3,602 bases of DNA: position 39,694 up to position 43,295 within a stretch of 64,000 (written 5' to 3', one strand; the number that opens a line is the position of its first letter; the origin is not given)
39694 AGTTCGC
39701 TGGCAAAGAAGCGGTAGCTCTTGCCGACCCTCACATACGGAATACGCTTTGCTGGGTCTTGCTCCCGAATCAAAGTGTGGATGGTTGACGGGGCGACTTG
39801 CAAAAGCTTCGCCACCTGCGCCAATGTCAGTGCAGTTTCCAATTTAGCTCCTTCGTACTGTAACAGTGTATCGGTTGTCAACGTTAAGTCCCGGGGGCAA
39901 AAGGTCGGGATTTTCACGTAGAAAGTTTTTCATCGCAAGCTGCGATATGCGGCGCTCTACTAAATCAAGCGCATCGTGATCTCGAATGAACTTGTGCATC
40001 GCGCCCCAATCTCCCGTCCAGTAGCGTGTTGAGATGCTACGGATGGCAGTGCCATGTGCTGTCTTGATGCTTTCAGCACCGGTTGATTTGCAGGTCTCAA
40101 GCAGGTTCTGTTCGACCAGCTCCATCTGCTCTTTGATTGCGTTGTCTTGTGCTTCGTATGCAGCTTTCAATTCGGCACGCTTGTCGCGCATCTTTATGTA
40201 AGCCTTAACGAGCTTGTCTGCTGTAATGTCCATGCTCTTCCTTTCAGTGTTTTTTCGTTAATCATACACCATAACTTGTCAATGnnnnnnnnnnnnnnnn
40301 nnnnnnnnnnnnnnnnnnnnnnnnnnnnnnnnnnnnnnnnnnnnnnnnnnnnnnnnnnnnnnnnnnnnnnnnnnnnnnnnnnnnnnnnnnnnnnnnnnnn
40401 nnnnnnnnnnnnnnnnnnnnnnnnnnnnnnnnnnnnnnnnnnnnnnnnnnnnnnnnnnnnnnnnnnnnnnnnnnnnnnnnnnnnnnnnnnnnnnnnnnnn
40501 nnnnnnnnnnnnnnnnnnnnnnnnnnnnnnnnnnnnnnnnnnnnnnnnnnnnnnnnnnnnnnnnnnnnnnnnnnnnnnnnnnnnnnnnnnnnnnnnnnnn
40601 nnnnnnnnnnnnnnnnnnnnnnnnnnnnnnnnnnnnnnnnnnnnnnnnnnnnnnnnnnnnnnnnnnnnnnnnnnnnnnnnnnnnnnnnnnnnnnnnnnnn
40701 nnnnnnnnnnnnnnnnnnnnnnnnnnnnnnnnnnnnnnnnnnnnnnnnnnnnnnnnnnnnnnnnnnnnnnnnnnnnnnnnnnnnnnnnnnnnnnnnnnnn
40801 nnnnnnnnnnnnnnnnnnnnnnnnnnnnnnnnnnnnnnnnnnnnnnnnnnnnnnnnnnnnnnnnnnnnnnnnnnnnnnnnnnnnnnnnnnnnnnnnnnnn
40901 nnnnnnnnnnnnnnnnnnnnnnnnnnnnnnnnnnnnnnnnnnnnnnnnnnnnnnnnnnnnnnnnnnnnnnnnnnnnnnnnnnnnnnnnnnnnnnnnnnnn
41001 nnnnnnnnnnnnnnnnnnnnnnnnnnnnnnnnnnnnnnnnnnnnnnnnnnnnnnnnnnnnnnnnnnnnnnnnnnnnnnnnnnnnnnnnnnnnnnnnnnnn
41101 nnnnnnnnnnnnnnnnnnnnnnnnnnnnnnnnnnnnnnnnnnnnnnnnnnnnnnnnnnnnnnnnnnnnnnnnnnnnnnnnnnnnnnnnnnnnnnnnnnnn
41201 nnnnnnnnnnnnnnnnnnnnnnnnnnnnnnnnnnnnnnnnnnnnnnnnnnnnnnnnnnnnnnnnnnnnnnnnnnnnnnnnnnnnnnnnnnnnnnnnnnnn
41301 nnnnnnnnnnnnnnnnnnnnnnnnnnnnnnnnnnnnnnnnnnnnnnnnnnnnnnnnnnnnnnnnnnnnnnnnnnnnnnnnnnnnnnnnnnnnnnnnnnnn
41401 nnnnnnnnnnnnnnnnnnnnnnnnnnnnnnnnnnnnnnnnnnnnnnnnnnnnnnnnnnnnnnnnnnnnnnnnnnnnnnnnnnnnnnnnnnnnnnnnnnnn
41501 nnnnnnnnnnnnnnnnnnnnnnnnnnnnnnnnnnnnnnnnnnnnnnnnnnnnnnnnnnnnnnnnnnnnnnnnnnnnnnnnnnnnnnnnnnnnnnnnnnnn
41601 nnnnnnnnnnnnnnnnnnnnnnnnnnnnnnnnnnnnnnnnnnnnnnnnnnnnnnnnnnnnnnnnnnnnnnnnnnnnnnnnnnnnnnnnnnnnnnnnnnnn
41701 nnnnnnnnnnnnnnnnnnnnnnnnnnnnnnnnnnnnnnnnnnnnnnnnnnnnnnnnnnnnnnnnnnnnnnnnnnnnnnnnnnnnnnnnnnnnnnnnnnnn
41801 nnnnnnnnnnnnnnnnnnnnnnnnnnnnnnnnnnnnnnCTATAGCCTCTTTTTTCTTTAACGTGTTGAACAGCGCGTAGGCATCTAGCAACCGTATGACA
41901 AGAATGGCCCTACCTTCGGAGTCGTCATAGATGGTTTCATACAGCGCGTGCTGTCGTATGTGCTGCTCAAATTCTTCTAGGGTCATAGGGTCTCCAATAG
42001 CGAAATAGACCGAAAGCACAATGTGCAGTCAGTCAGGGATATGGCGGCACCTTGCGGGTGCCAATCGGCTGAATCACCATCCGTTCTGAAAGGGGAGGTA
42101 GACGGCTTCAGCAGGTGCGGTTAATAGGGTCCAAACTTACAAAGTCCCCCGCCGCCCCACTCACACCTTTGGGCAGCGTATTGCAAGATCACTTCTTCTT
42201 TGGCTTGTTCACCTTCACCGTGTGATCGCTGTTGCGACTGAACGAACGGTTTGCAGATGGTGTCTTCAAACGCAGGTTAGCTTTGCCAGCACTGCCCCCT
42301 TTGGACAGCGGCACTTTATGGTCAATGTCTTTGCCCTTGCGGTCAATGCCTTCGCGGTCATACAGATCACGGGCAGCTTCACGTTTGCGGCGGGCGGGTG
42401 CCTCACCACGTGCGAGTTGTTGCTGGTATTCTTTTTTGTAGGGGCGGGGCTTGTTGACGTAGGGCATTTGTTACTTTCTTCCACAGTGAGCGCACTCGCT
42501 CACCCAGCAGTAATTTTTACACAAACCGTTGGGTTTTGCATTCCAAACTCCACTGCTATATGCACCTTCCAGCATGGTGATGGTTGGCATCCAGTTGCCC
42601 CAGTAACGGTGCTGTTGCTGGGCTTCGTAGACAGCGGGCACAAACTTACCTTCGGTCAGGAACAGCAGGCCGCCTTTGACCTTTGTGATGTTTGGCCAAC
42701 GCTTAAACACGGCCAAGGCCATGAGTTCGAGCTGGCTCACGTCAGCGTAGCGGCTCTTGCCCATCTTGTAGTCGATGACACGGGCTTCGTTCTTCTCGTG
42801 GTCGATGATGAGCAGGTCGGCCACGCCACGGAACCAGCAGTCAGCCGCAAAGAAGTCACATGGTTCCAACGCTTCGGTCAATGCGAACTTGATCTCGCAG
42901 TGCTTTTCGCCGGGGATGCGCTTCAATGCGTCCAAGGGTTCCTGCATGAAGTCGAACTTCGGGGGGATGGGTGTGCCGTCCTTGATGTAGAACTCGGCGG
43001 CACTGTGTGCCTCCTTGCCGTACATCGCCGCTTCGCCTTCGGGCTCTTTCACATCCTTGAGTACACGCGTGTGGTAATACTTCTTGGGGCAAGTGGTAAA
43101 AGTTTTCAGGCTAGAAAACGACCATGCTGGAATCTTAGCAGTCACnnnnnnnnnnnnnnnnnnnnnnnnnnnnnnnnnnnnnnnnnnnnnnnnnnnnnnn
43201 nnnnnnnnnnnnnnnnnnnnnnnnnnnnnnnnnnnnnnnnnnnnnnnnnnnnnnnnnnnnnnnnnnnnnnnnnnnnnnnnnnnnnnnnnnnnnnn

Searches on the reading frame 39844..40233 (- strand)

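Call 110: search_protein_families(library=pfam, max_evalue=0.01, proteins=[window:39844-40233:-])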
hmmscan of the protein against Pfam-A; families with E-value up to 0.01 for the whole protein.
window:39844-40233:- (129 aa): 3 families
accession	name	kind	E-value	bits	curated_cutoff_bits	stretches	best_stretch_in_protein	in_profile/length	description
PF23984.1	DUF7307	-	0.0024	18.2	27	1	18-127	11-128/129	Pam3 gp33-like protein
PF24091.1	DUF7376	-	0.0046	17.2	27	1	6-107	93-190/219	Family of unknown function (DUF7376)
PF05645.19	RNA_pol_Rpc82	-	0.0058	16.8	25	1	18-100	43-129/249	RNA polymerase III subunit RPC82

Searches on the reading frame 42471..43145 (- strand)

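Call 110: search_protein_families(library=pfam, max_evalue=0.01, proteins=[window:42471-43145:-])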
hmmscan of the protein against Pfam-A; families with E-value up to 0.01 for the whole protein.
window:42471-43145:- (224 aa): 2 families
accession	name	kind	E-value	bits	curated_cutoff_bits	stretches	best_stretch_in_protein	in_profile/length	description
PF12705.13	PDDEXK_1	-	2.9e-15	57.3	22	2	99-216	120-243/247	PD-(D/E)XK nuclease superfamily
PF10926.14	DUF2800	-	4.3e-05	23.3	21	0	8-58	4-51/368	Protein of unknown function (DUF2800)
